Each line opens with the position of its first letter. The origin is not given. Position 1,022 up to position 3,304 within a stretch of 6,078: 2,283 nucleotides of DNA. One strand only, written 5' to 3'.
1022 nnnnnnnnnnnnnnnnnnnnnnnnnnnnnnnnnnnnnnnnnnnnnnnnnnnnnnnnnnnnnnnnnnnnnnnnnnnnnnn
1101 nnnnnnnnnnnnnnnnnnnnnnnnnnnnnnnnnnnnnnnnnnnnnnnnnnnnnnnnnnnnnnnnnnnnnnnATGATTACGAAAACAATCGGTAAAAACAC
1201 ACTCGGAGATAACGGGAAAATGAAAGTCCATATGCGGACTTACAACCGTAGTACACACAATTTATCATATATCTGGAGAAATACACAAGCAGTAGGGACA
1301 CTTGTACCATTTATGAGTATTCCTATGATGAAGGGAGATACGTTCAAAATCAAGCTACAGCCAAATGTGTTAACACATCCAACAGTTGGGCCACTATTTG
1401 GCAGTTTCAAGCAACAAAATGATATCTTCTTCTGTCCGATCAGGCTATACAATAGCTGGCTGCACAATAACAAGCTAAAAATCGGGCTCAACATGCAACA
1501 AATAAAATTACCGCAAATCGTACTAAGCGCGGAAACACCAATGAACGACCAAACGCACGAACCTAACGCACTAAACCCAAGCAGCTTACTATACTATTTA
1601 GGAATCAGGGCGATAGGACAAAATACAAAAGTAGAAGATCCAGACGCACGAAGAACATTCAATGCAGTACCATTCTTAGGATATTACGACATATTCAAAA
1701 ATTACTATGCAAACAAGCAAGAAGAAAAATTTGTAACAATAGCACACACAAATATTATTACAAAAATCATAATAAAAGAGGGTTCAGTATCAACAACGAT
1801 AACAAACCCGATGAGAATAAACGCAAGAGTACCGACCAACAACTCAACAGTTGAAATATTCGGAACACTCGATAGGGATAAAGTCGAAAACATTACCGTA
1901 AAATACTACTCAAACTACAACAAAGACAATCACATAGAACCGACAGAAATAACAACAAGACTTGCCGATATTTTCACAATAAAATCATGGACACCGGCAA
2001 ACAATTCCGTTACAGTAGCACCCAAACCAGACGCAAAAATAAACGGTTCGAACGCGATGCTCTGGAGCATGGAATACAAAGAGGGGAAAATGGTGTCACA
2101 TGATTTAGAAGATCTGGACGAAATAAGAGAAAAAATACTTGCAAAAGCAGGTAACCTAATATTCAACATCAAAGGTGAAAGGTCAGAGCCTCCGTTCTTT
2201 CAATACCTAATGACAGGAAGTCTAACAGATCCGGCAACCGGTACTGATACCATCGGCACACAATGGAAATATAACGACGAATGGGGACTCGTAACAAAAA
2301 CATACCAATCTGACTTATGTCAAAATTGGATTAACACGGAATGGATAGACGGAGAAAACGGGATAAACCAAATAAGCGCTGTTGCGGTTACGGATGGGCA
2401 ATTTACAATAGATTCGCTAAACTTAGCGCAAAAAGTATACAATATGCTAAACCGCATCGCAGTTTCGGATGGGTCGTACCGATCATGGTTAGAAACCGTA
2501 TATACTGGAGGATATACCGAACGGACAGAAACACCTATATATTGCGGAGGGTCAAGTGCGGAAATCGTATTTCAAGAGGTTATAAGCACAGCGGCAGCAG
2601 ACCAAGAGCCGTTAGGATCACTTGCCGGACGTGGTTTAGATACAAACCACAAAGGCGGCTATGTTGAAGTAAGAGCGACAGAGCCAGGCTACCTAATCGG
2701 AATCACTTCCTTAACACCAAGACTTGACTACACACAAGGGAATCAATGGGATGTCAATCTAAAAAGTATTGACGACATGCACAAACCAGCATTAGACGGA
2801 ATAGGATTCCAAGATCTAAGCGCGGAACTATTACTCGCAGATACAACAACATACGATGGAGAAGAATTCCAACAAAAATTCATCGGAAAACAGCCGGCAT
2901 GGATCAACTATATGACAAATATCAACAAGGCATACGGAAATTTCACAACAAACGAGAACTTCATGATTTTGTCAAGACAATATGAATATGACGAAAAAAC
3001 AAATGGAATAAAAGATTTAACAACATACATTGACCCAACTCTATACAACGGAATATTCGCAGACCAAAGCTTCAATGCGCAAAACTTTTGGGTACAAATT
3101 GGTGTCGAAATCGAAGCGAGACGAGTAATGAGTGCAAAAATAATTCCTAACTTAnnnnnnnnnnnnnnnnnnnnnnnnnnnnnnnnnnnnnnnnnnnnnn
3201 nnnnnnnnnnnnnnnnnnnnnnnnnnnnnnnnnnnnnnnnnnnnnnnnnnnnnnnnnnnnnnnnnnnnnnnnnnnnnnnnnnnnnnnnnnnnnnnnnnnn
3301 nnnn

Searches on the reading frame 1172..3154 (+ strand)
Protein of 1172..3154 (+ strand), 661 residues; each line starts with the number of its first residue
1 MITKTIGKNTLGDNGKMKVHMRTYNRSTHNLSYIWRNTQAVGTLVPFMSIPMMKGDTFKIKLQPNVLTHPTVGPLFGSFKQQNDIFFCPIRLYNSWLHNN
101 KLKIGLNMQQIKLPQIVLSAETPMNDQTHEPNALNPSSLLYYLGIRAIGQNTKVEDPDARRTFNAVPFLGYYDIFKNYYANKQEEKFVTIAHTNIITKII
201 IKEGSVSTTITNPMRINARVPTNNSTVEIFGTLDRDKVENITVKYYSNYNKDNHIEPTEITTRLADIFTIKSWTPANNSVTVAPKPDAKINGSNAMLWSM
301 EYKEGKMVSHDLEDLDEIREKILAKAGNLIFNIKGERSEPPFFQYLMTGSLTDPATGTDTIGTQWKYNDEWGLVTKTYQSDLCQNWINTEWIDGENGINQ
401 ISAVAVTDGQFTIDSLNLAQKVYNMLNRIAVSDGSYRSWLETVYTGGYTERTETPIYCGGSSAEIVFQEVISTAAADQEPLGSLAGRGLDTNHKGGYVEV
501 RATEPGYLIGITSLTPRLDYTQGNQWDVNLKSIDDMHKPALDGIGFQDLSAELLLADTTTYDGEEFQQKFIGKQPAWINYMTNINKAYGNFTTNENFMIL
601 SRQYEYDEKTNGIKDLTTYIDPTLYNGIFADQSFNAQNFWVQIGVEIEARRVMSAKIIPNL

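Call 65: search_protein_families(library=pfam, proteins=[window:1172-3154:+])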
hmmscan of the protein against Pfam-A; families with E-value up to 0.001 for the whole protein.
window:1172-3154:+ (661 aa): 1 family
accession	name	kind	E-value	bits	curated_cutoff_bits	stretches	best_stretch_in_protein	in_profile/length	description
PF02305.22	Phage_F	-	4.4e-14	52.6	25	2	410-595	252-436/501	Capsid protein (F protein)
